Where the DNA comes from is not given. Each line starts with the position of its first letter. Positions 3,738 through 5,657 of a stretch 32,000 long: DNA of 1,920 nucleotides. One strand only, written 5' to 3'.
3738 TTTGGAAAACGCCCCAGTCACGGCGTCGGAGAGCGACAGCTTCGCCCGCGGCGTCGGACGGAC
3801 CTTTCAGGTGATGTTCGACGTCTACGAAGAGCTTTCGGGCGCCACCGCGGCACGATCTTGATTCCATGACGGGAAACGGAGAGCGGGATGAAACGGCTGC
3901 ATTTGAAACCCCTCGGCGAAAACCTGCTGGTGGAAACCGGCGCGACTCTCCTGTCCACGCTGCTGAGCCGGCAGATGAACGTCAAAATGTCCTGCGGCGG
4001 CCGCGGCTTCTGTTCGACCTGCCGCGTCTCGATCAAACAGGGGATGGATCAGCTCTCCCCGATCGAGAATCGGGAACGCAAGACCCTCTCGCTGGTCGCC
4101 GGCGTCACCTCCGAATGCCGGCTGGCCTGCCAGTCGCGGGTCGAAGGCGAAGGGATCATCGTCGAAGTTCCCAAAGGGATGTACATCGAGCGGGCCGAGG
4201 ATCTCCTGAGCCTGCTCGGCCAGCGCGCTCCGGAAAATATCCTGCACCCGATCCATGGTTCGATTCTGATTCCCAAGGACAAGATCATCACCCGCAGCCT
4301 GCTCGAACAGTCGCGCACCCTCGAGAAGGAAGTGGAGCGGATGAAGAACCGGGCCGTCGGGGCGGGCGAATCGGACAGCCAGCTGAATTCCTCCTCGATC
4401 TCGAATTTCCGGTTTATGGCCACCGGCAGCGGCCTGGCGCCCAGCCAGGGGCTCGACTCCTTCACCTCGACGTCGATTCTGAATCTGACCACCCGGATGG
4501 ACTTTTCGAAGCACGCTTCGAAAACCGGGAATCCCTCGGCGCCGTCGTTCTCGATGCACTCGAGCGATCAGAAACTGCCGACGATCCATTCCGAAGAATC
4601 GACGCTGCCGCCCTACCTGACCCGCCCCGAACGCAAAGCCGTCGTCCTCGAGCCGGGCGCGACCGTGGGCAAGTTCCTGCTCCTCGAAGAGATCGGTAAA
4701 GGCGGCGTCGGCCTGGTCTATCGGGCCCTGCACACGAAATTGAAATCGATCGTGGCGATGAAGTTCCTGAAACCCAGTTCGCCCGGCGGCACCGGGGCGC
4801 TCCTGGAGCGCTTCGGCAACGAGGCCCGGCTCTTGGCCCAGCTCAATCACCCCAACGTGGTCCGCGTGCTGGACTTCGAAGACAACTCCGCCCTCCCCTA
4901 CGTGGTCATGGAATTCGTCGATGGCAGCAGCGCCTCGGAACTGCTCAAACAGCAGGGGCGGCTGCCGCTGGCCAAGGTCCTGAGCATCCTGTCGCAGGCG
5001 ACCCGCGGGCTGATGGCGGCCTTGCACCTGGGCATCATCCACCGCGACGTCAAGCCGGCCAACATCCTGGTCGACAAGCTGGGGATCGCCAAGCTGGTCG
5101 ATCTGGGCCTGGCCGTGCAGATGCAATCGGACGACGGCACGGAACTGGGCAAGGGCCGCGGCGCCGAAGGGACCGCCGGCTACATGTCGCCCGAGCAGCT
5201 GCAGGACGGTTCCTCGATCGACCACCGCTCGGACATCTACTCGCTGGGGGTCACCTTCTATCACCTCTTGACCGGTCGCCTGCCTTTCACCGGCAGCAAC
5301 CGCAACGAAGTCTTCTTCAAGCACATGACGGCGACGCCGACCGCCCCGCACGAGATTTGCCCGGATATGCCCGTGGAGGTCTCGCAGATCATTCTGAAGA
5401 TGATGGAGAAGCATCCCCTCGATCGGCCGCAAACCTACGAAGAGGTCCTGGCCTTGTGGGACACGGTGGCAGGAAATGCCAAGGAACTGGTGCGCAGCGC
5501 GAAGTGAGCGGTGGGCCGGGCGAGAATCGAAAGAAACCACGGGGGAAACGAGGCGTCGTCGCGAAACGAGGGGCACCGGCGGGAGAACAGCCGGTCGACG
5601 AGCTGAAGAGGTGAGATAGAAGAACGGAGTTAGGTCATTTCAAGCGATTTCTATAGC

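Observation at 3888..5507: Unusual domain fusion: 2Fe-2S ferredoxin N-terminal to an active-looking Ser/Thr kinase, directly after heme oxygenase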

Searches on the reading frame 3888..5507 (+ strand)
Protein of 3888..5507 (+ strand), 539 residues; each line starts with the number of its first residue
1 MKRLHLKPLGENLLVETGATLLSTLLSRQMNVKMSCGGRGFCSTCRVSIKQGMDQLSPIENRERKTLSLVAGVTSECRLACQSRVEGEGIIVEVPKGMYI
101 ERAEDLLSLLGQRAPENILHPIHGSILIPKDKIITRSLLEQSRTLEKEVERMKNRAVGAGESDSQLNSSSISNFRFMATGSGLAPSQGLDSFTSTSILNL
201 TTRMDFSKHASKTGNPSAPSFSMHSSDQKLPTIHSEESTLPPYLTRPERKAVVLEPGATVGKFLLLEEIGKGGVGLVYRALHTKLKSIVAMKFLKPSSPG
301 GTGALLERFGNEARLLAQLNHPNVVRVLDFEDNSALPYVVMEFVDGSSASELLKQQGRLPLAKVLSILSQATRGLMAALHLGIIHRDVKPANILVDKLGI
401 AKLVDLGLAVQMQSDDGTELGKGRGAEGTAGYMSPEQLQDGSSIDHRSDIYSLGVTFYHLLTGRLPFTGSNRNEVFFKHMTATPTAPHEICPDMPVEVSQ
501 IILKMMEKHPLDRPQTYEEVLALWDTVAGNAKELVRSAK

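Call 3: search_protein_families(library=pfam, proteins=[window:3888-5507:+], max_evalue=0.1)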
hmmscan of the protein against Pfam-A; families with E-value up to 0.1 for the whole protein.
window:3888-5507:+ (539 aa): 8 families
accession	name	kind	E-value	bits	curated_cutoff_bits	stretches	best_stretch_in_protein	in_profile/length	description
PF00069.31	Pkinase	-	3.7e-49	167.9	31.7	1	266-516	4-254/263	Protein kinase domain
PF07714.23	PK_Tyr_Ser-Thr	-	1.5e-34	119.9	23.1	1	266-515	4-250/258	Protein tyrosine and serine/threonine kinase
PF00111.32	Fer2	-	7.8e-08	32.6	21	1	8-85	5-76/77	2Fe-2S iron-sulfur cluster binding domain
PF01636.29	APH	-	1.4e-07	32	23.2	2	366-410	152-198/239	Phosphotransferase enzyme family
PF17667.7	Pkinase_fungal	-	3.8e-05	23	24.1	1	364-447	288-371/387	Fungal protein kinase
PF03109.22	ABC1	-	8.3e-05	22.3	22.9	1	332-415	138-220/244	ABC1 atypical kinase-like domain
PF07387.17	Seadorna_VP7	-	0.02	14.4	20.3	1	380-408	161-189/308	Seadornavirus VP7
PF14531.12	Kinase-like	-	0.042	13.5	25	1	375-472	157-256/289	Kinase-like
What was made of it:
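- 4656..5465 (+): Hanks-type kinase domain, aa 257-526. Pkinase, 167.9 bits (call 3).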

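Call 33: find_related_loci(query=window:3888-5507:+, collection=genome_contigs, flank=10000)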
Query window:3888-5507:+ (539 aa) in genome_contigs; peptide patterns used: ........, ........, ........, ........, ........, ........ (x = any residue, [..] = any of these).
180 stretches matched a pattern; 96 encode a relative of the query (tblastn E <= 1e-3); the best 80 are kept; 80 distinct loci.
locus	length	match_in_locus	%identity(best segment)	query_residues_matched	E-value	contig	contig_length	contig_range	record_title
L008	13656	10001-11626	49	1-520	1e-150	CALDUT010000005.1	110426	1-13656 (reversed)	MAG: uncultured Gemmata sp. isolate N1_Bin_METABAT__218_1 genome assembly, contig: c_000001229608, whole genome shotgun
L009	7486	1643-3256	50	1-520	2e-145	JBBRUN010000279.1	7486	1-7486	MAG: Gemmatales bacterium isolate La3_concoct.211 La3_concoct.211_K_1125256_L_7486_cov_14.2295, whole genome shotgun seq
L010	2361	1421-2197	39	260-521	7e-49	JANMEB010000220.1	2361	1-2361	MAG: Planctomycetota bacterium isolate OTE_75_concoct_347 OTE_75_k141_3017823, whole genome shotgun sequence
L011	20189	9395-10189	37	268-521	6e-46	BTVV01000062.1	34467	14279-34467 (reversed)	MAG: Planctomycetota bacterium AMX-MBFR-7 DNA, sequence062, whole genome shotgun sequence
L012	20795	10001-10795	37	268-521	5e-46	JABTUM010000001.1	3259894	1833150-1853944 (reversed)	MAG: Planctomycetota bacterium isolate H5_PLA8 seq001, whole genome shotgun sequence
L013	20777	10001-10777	38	260-521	2e-44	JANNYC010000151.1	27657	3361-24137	MAG: Planctomycetota bacterium isolate VAR_34_concoct_85_sub VAR_34_k141_2309461, whole genome shotgun sequence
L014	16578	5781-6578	35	262-530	6e-44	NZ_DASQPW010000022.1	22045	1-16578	MAG: Stackebrandtia sp. isolate SMAG_U10840 k141_19020, whole genome shotgun sequence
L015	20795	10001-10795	39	262-525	1e-43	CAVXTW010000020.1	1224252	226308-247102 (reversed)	MAG: uncultured delta proteobacterium isolate MFD04935.bin.2.27 genome assembly, contig: contig_344, whole genome shotgu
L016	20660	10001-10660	44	262-484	2e-43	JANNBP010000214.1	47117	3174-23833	MAG: Deltaproteobacteria bacterium isolate OTE_78_metabat_316 OTE_78_k141_218212, whole genome shotgun sequence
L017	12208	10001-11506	35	253-521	3e-43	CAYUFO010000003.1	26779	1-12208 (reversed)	MAG TPA_asm: uncultured archaeon isolate SRP141376_co4_203 genome assembly, contig: NODE_3271_length_26779_cov_4.183169,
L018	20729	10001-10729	39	269-531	9e-43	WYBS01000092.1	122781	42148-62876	MAG: Planctomycetaceae bacterium isolate PLA2 k127_131233, whole genome shotgun sequence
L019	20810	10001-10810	39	261-522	2e-41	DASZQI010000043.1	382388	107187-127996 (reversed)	MAG TPA_asm: Polyangiaceae bacterium isolate SMAG_U5993 k141_761843, whole genome shotgun sequence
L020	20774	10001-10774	37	261-521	2e-39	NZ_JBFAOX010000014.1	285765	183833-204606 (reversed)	Actinoplanes sp. NPDC049598 NPDC049598_112_E5.ctg-0014, whole genome shotgun sequence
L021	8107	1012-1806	37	262-525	3e-39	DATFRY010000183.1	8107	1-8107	MAG TPA_asm: Kofleriaceae bacterium isolate SMAG_U9370 k141_4261206, whole genome shotgun sequence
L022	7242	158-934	34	263-521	1e-38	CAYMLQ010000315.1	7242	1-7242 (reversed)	MAG TPA_asm: uncultured Lentisphaeraceae bacterium isolate SRP272421_co3_474 genome assembly, contig: NODE_35553_length_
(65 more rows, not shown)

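Call 37: search_protein_families(library=pfam, proteins=[L008:3186-4331:+, L008:4515-6218:+, L008:6236-6709:+, L008:6736-7539:+, L008:7559-8308:+, L008:8305-8787:+, L008:8812-9351:+, L008:9339-9974:+, L008:9971-11671:+, L008:12027-12455:+], max_evalue=0.01)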
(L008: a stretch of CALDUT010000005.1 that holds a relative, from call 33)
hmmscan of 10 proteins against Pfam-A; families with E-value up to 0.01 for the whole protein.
L008:3186-4331:+ (381 aa): 6 families
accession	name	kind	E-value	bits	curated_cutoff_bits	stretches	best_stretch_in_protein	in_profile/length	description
PF00069.31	Pkinase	-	3.8e-38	131.8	31.7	1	124-370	1-258/263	Protein kinase domain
PF07714.23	PK_Tyr_Ser-Thr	-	1e-25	91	23.1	1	130-364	7-250/258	Protein tyrosine and serine/threonine kinase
PF03109.22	ABC1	-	2.4e-06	27.3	22.9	1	193-269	144-219/244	ABC1 atypical kinase-like domain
PF01636.29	APH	-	2.4e-05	24.7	23.2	0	233-262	165-195/239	Phosphotransferase enzyme family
PF12330.14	Haspin_kinase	-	0.0016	18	25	1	216-302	204-286/364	Haspin like kinase domain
PF01163.29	RIO1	-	0.0067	16.5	22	0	222-262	109-149/187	RIO domain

L008:4515-6218:+ (567 aa): 5 families
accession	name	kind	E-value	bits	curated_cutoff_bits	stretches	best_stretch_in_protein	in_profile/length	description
PF00989.32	PAS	-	8.1e-09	35.9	22.6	1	171-224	3-56/113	PAS fold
PF02518.31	HATPase_c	-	2.1e-08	35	26.4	1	418-534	2-108/111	Histidine kinase-, DNA gyrase B-, and HSP90-like ATPase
PF13426.13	PAS_9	-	0.00021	22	27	1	180-287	2-103/103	PAS domain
PF13188.13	PAS_8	-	0.00074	19.8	21.8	1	174-208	6-42/65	PAS domain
PF08448.16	PAS_4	-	0.0017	19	23.1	1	177-288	3-108/110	PAS fold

L008:6236-6709:+ (157 aa): 1 family
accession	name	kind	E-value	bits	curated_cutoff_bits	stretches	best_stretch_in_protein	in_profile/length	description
PF00111.32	Fer2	-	3.8e-07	30.4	21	1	14-85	11-76/77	2Fe-2S iron-sulfur cluster binding domain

L008:6736-7539:+ (267 aa): 2 families
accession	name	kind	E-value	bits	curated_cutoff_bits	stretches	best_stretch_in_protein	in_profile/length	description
PF02830.23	V4R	-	3.4e-15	56.3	31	1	180-238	2-60/62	V4R domain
PF06505.16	XylR_N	-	0.00032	20.8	23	1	85-134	19-68/101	Activator of aromatic catabolism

L008:7559-8308:+ (249 aa): 1 family
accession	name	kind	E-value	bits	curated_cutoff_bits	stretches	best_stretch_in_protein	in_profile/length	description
PF02830.23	V4R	-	2.9e-05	24.5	31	1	150-188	24-62/62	V4R domain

L008:8305-8787:+ (160 aa): 1 family
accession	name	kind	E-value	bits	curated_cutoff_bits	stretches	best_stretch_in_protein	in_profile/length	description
PF00502.25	Phycobilisome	-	6.9e-07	29.8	22.2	1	17-151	12-155/155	Phycobilisome protein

L008:8812-9351:+ (179 aa): 1 family
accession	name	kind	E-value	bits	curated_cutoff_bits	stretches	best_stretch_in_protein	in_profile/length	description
PF00502.25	Phycobilisome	-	6.2e-12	46.2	22.2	1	10-149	9-153/155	Phycobilisome protein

L008:9339-9974:+ (211 aa): 1 family
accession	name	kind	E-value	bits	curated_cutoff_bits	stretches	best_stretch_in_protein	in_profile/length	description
PF01126.25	Heme_oxygenase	-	2.5e-12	47.5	23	1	3-192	3-201/204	Heme oxygenase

L008:9971-11671:+ (566 aa): 6 families
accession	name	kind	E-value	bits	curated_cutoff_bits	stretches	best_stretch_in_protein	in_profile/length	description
PF00069.31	Pkinase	-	5.1e-48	164.2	31.7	1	296-546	3-252/263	Protein kinase domain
PF07714.23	PK_Tyr_Ser-Thr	-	2.4e-31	109.4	23.1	1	297-546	4-249/258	Protein tyrosine and serine/threonine kinase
PF00111.32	Fer2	-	4.3e-08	33.4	21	1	15-95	2-76/77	2Fe-2S iron-sulfur cluster binding domain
PF01636.29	APH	-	1.3e-07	32.1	23.2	1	408-445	164-202/239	Phosphotransferase enzyme family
PF03109.22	ABC1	-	1.6e-06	27.9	22.9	1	362-441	137-215/244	ABC1 atypical kinase-like domain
PF17667.7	Pkinase_fungal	-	3e-06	26.7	24.1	1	394-479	287-371/387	Fungal protein kinase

L008:12027-12455:+ (142 aa): 0 families

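Call 38: search_protein_families(library=pfam, proteins=[L009:40-441:+, L009:455-997:+, L009:985-1608:+, L009:1643-3289:+, L009:3423-3815:+, L009:3664-4665:-, L009:4662-5201:-, L009:5883-6776:+], max_evalue=0.01)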
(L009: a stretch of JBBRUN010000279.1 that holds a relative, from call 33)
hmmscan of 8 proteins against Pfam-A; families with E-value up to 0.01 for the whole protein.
L009:40-441:+ (133 aa): 1 family
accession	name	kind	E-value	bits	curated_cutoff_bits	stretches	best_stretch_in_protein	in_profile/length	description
PF20271.3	CATASP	-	0.0025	18.1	29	1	94-132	2-40/86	CATRA-Associated Small Protein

L009:455-997:+ (180 aa): 1 family
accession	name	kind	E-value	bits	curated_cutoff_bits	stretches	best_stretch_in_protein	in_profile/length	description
PF00502.25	Phycobilisome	-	2.5e-07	31.2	22.2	1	10-148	9-152/155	Phycobilisome protein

L009:985-1608:+ (207 aa): 1 family
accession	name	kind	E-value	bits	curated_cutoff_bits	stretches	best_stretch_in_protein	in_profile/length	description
PF01126.25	Heme_oxygenase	-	9e-13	48.9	23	1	3-188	3-197/204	Heme oxygenase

L009:1643-3289:+ (548 aa): 6 families
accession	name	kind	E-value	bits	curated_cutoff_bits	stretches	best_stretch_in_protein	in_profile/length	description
PF00069.31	Pkinase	-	1.1e-44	153.2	31.7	1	283-533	4-253/263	Protein kinase domain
PF07714.23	PK_Tyr_Ser-Thr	-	9.2e-30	104.2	23.1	1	284-532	5-249/258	Protein tyrosine and serine/threonine kinase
PF00111.32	Fer2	-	1.3e-09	38.3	21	1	10-85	7-76/77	2Fe-2S iron-sulfur cluster binding domain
PF01636.29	APH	-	2.1e-07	31.4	23.2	1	393-429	161-200/239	Phosphotransferase enzyme family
PF03109.22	ABC1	-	6.2e-06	26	22.9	1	352-428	141-216/244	ABC1 atypical kinase-like domain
PF17667.7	Pkinase_fungal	-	0.0012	18.1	24.1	1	397-467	305-375/387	Fungal protein kinase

L009:3423-3815:+ (130 aa): 0 families

L009:3664-4665:- (333 aa): 0 families

L009:4662-5201:- (179 aa): 4 families
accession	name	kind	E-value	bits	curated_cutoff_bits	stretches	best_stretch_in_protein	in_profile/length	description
PF08281.18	Sigma70_r4_2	-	6.5e-13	48.5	25.7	1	118-168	3-54/54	Sigma-70, region 4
PF04542.20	Sigma70_r2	-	1.5e-09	38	24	1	16-79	4-69/71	Sigma-70 region 2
PF04545.22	Sigma70_r4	-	0.0012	18.8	24.1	1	125-168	4-48/50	Sigma-70, region 4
PF22029.2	PhyR_sigma2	-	0.0017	18.8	27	1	24-65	11-52/55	Sigma2 domain of PhyR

L009:5883-6776:+ (297 aa): 2 families
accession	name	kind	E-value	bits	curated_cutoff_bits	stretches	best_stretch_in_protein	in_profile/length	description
PF07596.16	SBP_bac_10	-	8.4e-12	46.1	23.3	1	29-274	1-261/268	Protein of unknown function (DUF1559)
PF07963.17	N_methyl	-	2.9e-05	23.9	21.2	1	2-25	4-27/27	Prokaryotic N-terminal methylation motif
